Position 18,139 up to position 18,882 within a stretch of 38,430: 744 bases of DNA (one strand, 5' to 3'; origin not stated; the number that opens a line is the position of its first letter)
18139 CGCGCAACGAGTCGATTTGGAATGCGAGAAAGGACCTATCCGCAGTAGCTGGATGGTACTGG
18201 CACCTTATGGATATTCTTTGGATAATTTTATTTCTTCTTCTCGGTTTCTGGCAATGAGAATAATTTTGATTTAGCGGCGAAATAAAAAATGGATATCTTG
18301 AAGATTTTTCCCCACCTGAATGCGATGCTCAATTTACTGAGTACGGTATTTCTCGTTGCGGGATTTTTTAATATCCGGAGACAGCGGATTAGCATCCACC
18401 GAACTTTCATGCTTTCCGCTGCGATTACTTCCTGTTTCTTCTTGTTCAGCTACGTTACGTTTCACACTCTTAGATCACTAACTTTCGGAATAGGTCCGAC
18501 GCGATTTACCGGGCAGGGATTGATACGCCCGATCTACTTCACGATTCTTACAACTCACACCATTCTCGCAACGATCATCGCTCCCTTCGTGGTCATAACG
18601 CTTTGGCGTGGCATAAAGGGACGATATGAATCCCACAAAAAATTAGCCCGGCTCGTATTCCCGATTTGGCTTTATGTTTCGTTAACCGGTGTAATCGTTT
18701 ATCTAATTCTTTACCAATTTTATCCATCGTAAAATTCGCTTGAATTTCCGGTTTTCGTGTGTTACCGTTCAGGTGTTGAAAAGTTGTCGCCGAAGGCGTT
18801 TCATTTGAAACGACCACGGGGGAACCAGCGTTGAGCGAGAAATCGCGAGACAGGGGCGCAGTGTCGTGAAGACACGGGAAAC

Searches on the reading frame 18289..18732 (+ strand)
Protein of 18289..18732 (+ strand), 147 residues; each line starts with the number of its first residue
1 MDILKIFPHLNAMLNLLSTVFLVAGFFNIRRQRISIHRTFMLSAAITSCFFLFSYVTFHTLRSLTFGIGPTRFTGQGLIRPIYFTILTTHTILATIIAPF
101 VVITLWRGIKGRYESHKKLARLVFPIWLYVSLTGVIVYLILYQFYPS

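Call 7: search_protein_families(library=pfam, proteins=[window:18289-18732:+])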
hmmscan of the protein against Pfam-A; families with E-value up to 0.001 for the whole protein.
window:18289-18732:+ (147 aa): 1 family
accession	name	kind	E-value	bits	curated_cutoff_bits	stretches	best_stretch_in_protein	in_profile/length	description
PF04238.17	DUF420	-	1e-39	136.2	30.5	1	7-141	1-130/130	Protein of unknown function (DUF420)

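Call 9: find_related_loci(query=window:18289-18732:+, collection=genome_contigs, flank=4000)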
Query window:18289-18732:+ (147 aa) in genome_contigs; peptide patterns used: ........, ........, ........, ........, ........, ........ (x = any residue, [..] = any of these).
541 stretches matched a pattern; 351 encode a relative of the query (tblastn E <= 1e-3); the best 80 are kept; 80 distinct loci.
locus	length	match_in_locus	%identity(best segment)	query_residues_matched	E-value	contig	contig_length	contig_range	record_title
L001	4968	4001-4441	67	1-147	1e-65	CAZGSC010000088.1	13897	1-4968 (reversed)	MAG TPA_asm: uncultured Chloracidobacterium sp. isolate SRP173033_co1_341 genome assembly, contig: NODE_9069_length_1389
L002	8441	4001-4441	65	1-147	4e-65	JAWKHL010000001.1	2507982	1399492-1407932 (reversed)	MAG: Pyrinomonadaceae bacterium isolate BC1.148 BC1.148.fa-1, whole genome shotgun sequence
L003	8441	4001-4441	65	1-147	2e-64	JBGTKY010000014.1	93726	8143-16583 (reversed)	MAG: Pyrinomonadaceae bacterium isolate JTS-RE324 k141_2703048, whole genome shotgun sequence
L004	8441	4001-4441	67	1-147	7e-64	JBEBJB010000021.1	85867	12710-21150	MAG: Pyrinomonadaceae bacterium isolate SF1_8 NODE_109_length_85867_cov_6.696973, whole genome shotgun sequence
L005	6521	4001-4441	66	1-147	3e-64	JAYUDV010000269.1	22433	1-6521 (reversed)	MAG: Chloracidobacterium sp. isolate GFS_7267 GFS_7267_268, whole genome shotgun sequence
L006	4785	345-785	65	1-147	1e-63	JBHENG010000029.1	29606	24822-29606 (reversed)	MAG: Pyrinomonadaceae bacterium isolate S4_bin.37.strict S4_NODE_29, whole genome shotgun sequence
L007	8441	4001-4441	65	1-147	7e-64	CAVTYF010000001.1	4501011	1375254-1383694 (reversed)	MAG: uncultured Acidobacteriota bacterium isolate MFD04651.bin.2.34 genome assembly, contig: contig_1, whole genome shot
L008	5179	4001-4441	65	1-147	7e-64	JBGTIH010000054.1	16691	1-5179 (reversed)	MAG: Pyrinomonadaceae bacterium isolate JTS-RE26 k141_11564397, whole genome shotgun sequence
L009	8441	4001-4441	66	1-147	8e-64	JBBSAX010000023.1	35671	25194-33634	MAG: Pyrinomonadales bacterium isolate La6_metabat2.050 La6_metabat2.050_K_106989_L_35671_cov_24.9884, whole genome shot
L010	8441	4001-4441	69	1-147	1e-63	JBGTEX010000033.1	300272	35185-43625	MAG: Pyrinomonadaceae bacterium isolate JTS-RE178 k141_3300879, whole genome shotgun sequence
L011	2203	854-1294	64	1-147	2e-63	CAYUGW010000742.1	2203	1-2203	MAG TPA_asm: uncultured Blastocatellaceae bacterium isolate SRP072547_co1_437 genome assembly, contig: NODE_131536_lengt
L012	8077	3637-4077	63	1-147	3e-62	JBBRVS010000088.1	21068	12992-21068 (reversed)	MAG: Pyrinomonadales bacterium isolate La3_metabat2.217 La3_metabat2.217_K_3412078_L_21068_cov_17.9848, whole genome sho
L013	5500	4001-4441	64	1-147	4e-62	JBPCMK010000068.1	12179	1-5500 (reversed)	MAG: Pyrinomonadaceae bacterium isolate TH_ant_mag_102 S1Ck127_5050274_flag_1_multi_9.0000_len_12179, whole genome shotg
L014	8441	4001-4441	65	1-147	3e-62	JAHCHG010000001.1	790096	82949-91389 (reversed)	MAG: Pyrinomonadaceae bacterium isolate TGS_ACI4 ACI4_1, whole genome shotgun sequence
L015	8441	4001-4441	65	1-147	2e-62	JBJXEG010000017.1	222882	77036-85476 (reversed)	MAG: Pyrinomonadaceae bacterium isolate P.bin.181 k127_685234, whole genome shotgun sequence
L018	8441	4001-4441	65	1-147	1e-61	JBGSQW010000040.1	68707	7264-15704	MAG: Pyrinomonadaceae bacterium isolate JTS-AC342 k141_526762, whole genome shotgun sequence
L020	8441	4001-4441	61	1-147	7e-61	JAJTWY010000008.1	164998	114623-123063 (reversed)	MAG: Pyrinomonadaceae bacterium isolate DTUACD1 8-Genome16, whole genome shotgun sequence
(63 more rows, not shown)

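Call 35: search_protein_families(library=pfam, proteins=[L004:4889-7309:+, L007:5221-7875:+, L018:4876-7260:+, L020:4851-6977:+, L002:4846-6552:-, L003:4858-5685:-, L010:4898-6742:-, L013:4816-5478:-], max_evalue=0.00001)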
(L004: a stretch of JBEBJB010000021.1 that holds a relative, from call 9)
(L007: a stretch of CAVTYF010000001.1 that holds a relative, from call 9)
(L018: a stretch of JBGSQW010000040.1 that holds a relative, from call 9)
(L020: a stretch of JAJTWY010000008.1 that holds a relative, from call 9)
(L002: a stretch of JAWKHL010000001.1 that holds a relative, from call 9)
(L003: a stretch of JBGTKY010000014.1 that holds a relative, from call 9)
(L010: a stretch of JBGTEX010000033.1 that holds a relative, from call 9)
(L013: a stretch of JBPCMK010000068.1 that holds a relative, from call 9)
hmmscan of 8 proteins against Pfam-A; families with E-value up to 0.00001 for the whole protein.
L004:4889-7309:+ (806 aa): 2 families
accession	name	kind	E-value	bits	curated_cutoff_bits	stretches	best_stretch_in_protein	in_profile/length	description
PF14312.12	FG-GAP_2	-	5.4e-120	391.9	23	7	123-171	1-49/49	FG-GAP repeat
PF00963.24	Cohesin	-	1.9e-08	35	24.1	1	659-769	3-119/139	Cohesin domain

L007:5221-7875:+ (884 aa): 3 families
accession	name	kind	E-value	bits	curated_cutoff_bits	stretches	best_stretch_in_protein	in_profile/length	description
PF14312.12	FG-GAP_2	-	9.6e-99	323.9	23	7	115-163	1-49/49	FG-GAP repeat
PF03160.20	Calx-beta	-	4.3e-23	82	27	1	444-557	4-119/119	Calx-beta domain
PF00963.24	Cohesin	-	3.8e-07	30.8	24.1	1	746-856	5-121/139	Cohesin domain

L018:4876-7260:+ (794 aa): 1 family
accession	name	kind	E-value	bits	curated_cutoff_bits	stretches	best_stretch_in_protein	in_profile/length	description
PF14312.12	FG-GAP_2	-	1.9e-121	396.5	23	7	111-159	1-49/49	FG-GAP repeat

L020:4851-6977:+ (708 aa): 1 family
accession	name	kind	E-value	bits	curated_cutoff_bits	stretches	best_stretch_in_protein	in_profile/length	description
PF14312.12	FG-GAP_2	-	5.5e-110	359.9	23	7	121-169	1-49/49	FG-GAP repeat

L002:4846-6552:- (568 aa): 3 families
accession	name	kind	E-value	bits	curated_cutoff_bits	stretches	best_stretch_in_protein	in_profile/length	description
PF01433.26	Peptidase_M1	-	4.6e-54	183.8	27.7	1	254-466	3-218/218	Peptidase family M1 domain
PF17900.6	Peptidase_M1_N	-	1.1e-19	71.7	25.8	1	41-218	3-186/186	Peptidase M1 N-terminal domain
PF11940.14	DUF3458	-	8.2e-06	26.6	28.6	0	471-537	1-72/95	Domain of unknown function (DUF3458) Ig-like fold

L003:4858-5685:- (275 aa): 5 families
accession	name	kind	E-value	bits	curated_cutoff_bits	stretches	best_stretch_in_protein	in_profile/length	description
PF13489.12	Methyltransf_23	-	1.3e-21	77.4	27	1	70-224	5-163/164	Methyltransferase domain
PF08242.18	Methyltransf_12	-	1.9e-11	45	30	1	88-175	1-98/98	Methyltransferase domain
PF08241.18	Methyltransf_11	-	5.4e-10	40.2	21.2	1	88-177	1-95/95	Methyltransferase domain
PF13649.12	Methyltransf_25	-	6e-08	33.7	27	1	87-173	1-97/97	Methyltransferase domain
PF13847.12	Methyltransf_31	-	3.7e-07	30.4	27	1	86-195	6-123/145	Methyltransferase domain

L010:4898-6742:- (614 aa): 2 families
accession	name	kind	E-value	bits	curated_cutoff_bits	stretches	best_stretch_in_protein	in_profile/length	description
PF01433.26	Peptidase_M1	-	1.7e-51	175.4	27.7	1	301-513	3-218/218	Peptidase family M1 domain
PF17900.6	Peptidase_M1_N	-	7.9e-19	68.9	25.8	1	88-265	3-186/186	Peptidase M1 N-terminal domain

L013:4816-5478:- (220 aa): 2 families
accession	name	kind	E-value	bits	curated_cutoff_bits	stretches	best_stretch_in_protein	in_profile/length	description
PF01433.26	Peptidase_M1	-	5.4e-17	62.6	27.7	1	48-115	151-218/218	Peptidase family M1 domain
PF11940.14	DUF3458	-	1.3e-07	32.4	28.6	1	120-204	1-79/95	Domain of unknown function (DUF3458) Ig-like fold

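Call 56: search_protein_families(library=ncbifam, proteins=[window:18289-18732:+], max_evalue=0.00001)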
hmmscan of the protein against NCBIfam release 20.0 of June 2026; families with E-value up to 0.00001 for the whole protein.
window:18289-18732:+ (147 aa): 0 families

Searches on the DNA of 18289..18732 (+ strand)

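Call 10: search_rna_families(sources=[L001, L002, L003, L004, L005, L006, L007, L008, L009, L010, L011, L012, L013, L014, L015, L016, L017, L018, L019, L020], threshold=gathering)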
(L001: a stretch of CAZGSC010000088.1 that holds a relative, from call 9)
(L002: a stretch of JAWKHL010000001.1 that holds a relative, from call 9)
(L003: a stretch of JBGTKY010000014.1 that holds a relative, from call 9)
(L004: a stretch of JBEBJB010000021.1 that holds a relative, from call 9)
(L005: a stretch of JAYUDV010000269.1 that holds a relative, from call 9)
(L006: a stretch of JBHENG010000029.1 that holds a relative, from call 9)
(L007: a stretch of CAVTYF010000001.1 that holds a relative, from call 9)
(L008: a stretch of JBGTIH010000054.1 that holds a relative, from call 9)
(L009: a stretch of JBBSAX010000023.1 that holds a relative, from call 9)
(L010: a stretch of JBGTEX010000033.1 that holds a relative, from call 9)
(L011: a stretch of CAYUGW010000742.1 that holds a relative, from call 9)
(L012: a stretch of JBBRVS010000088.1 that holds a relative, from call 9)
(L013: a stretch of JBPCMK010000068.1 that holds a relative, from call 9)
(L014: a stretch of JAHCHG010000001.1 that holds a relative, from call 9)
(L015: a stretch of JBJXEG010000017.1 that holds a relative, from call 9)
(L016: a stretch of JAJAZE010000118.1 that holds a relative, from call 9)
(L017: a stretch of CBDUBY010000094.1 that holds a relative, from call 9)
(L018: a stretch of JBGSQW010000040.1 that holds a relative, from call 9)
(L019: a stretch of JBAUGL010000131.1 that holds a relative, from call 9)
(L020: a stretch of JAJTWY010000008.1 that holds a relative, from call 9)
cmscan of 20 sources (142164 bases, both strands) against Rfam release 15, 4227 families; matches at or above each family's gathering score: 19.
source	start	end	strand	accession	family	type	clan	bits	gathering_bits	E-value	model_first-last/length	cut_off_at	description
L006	873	1029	+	RF00379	c-di-AMP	Cis-reg; riboswitch;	-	81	38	6.8e-17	1-134/134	no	c-di-AMP riboswitch aptamer (ydaO/yuaA leader)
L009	4505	4672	+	RF00379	c-di-AMP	Cis-reg; riboswitch;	-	77.9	38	4.8e-16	1-134/134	no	c-di-AMP riboswitch aptamer (ydaO/yuaA leader)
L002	4505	4661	+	RF00379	c-di-AMP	Cis-reg; riboswitch;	-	77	38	8.4e-16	1-134/134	no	c-di-AMP riboswitch aptamer (ydaO/yuaA leader)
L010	4610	4771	+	RF00379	c-di-AMP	Cis-reg; riboswitch;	-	76.7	38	1e-15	1-134/134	no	c-di-AMP riboswitch aptamer (ydaO/yuaA leader)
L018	4527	4682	+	RF00379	c-di-AMP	Cis-reg; riboswitch;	-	76.7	38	1.1e-15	1-134/134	no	c-di-AMP riboswitch aptamer (ydaO/yuaA leader)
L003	4548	4709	+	RF00379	c-di-AMP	Cis-reg; riboswitch;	-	76.3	38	1.3e-15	1-134/134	no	c-di-AMP riboswitch aptamer (ydaO/yuaA leader)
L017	4505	4674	+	RF00379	c-di-AMP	Cis-reg; riboswitch;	-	75.1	38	2.9e-15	1-134/134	no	c-di-AMP riboswitch aptamer (ydaO/yuaA leader)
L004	4532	4687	+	RF00379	c-di-AMP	Cis-reg; riboswitch;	-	75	38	3.1e-15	1-134/134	no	c-di-AMP riboswitch aptamer (ydaO/yuaA leader)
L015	4536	4698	+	RF00379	c-di-AMP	Cis-reg; riboswitch;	-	74.9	38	3.2e-15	1-134/134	no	c-di-AMP riboswitch aptamer (ydaO/yuaA leader)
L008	4505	4669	+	RF00379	c-di-AMP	Cis-reg; riboswitch;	-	74.5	38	4.3e-15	1-134/134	no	c-di-AMP riboswitch aptamer (ydaO/yuaA leader)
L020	4529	4681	+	RF00379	c-di-AMP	Cis-reg; riboswitch;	-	74.3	38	4.8e-15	1-134/134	no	c-di-AMP riboswitch aptamer (ydaO/yuaA leader)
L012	4141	4305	+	RF00379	c-di-AMP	Cis-reg; riboswitch;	-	74.2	38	5.1e-15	1-134/134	no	c-di-AMP riboswitch aptamer (ydaO/yuaA leader)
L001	4606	4770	+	RF00379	c-di-AMP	Cis-reg; riboswitch;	-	73.9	38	6.4e-15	1-134/134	no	c-di-AMP riboswitch aptamer (ydaO/yuaA leader)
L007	4841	4996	+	RF00379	c-di-AMP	Cis-reg; riboswitch;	-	73.6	38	7.4e-15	1-134/134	no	c-di-AMP riboswitch aptamer (ydaO/yuaA leader)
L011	1359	1523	+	RF00379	c-di-AMP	Cis-reg; riboswitch;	-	72.8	38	1.2e-14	1-134/134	no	c-di-AMP riboswitch aptamer (ydaO/yuaA leader)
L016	4504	4674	+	RF00379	c-di-AMP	Cis-reg; riboswitch;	-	72.7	38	1.3e-14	1-134/134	no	c-di-AMP riboswitch aptamer (ydaO/yuaA leader)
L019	3301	3457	+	RF00379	c-di-AMP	Cis-reg; riboswitch;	-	72.2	38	1.9e-14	1-134/134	no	c-di-AMP riboswitch aptamer (ydaO/yuaA leader)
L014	4505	4668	+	RF00379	c-di-AMP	Cis-reg; riboswitch;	-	71.3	38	3.2e-14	1-134/134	no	c-di-AMP riboswitch aptamer (ydaO/yuaA leader)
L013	4502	4672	+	RF00379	c-di-AMP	Cis-reg; riboswitch;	-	66.1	38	9.4e-13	1-134/134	no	c-di-AMP riboswitch aptamer (ydaO/yuaA leader)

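Call 33: search_rna_families(sources=[L005, L024, L032, L033, L034, L035, L037, L039, L040, L041, L042, L043, L044, L045, L046, L047, L048, L049, L050, L060], threshold=gathering)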
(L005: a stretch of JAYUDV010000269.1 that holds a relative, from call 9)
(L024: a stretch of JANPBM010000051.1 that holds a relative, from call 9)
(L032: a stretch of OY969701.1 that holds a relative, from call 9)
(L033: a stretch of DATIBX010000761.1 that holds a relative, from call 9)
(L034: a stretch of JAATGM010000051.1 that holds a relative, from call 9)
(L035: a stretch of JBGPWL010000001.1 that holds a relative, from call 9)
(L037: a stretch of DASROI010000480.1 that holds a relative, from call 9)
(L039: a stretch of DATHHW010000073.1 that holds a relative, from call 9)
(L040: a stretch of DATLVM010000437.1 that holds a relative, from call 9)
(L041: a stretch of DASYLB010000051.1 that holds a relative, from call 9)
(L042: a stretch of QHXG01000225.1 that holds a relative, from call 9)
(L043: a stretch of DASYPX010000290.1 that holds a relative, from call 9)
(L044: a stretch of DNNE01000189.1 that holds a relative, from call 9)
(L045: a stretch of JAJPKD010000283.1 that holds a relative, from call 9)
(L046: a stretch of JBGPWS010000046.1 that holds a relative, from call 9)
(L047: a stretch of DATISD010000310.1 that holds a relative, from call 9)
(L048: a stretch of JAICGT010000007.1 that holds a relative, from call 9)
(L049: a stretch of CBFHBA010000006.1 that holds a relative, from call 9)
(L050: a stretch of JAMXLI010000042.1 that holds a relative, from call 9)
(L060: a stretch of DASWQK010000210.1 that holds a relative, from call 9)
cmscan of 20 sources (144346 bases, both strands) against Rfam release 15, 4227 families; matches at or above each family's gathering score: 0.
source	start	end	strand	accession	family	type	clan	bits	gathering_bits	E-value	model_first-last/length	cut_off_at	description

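Call 66: search_rna_families(sources=[L021, L022, L023, L026, L027, L028, L029, L030, L031, L036, L038, L188, L196, L199, L132, L089, L136, L200], threshold=gathering)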
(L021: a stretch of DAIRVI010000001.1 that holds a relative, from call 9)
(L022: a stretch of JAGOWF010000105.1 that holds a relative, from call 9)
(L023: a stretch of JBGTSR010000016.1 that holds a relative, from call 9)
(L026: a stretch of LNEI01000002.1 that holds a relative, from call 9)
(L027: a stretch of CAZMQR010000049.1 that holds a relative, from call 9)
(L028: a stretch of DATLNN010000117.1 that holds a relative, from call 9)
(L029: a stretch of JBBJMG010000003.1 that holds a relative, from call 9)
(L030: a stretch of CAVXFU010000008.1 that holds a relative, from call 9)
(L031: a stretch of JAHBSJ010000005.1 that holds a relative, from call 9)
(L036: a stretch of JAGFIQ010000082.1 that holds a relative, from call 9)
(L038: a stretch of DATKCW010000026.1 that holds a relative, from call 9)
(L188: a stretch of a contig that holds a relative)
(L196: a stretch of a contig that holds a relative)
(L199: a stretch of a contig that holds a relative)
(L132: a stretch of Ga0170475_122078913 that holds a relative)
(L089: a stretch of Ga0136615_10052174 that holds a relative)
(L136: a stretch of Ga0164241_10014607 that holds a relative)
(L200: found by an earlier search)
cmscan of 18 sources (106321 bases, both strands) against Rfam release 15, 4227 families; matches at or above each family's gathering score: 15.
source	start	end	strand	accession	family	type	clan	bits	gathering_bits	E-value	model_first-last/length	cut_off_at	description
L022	4631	4789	+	RF00379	c-di-AMP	Cis-reg; riboswitch;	-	83.4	38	1.1e-17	1-134/134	no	c-di-AMP riboswitch aptamer (ydaO/yuaA leader)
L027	4606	4762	+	RF00379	c-di-AMP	Cis-reg; riboswitch;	-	82.6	38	1.8e-17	1-134/134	no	c-di-AMP riboswitch aptamer (ydaO/yuaA leader)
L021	4527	4684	+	RF00379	c-di-AMP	Cis-reg; riboswitch;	-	79.5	38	1.3e-16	1-134/134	no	c-di-AMP riboswitch aptamer (ydaO/yuaA leader)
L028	2842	3000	+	RF00379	c-di-AMP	Cis-reg; riboswitch;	-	78.5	38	2.5e-16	1-134/134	no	c-di-AMP riboswitch aptamer (ydaO/yuaA leader)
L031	4526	4679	+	RF00379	c-di-AMP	Cis-reg; riboswitch;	-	77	38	6.5e-16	1-134/134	no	c-di-AMP riboswitch aptamer (ydaO/yuaA leader)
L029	4521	4680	+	RF00379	c-di-AMP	Cis-reg; riboswitch;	-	75.8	38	1.4e-15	1-134/134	no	c-di-AMP riboswitch aptamer (ydaO/yuaA leader)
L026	4526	4681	+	RF00379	c-di-AMP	Cis-reg; riboswitch;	-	75.7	38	1.4e-15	1-134/134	no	c-di-AMP riboswitch aptamer (ydaO/yuaA leader)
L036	4492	4655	+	RF00379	c-di-AMP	Cis-reg; riboswitch;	-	75.6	38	1.6e-15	1-134/134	no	c-di-AMP riboswitch aptamer (ydaO/yuaA leader)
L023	4538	4689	+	RF00379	c-di-AMP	Cis-reg; riboswitch;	-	75.2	38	2e-15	1-134/134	no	c-di-AMP riboswitch aptamer (ydaO/yuaA leader)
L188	718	883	-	RF00379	c-di-AMP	Cis-reg; riboswitch;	-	74.8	38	2.6e-15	1-134/134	no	c-di-AMP riboswitch aptamer (ydaO/yuaA leader)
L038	4493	4656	+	RF00379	c-di-AMP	Cis-reg; riboswitch;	-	74.1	38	4.1e-15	1-134/134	no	c-di-AMP riboswitch aptamer (ydaO/yuaA leader)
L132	2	154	+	RF00379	c-di-AMP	Cis-reg; riboswitch;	-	73.1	38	7.9e-15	1-134/134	no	c-di-AMP riboswitch aptamer (ydaO/yuaA leader)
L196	430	592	-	RF00379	c-di-AMP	Cis-reg; riboswitch;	-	70.3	38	4.8e-14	1-134/134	no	c-di-AMP riboswitch aptamer (ydaO/yuaA leader)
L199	1212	1379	+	RF00379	c-di-AMP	Cis-reg; riboswitch;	-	69.8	38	6.4e-14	1-134/134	no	c-di-AMP riboswitch aptamer (ydaO/yuaA leader)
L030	4504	4673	+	RF00379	c-di-AMP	Cis-reg; riboswitch;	-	67.2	38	3.4e-13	1-134/134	no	c-di-AMP riboswitch aptamer (ydaO/yuaA leader)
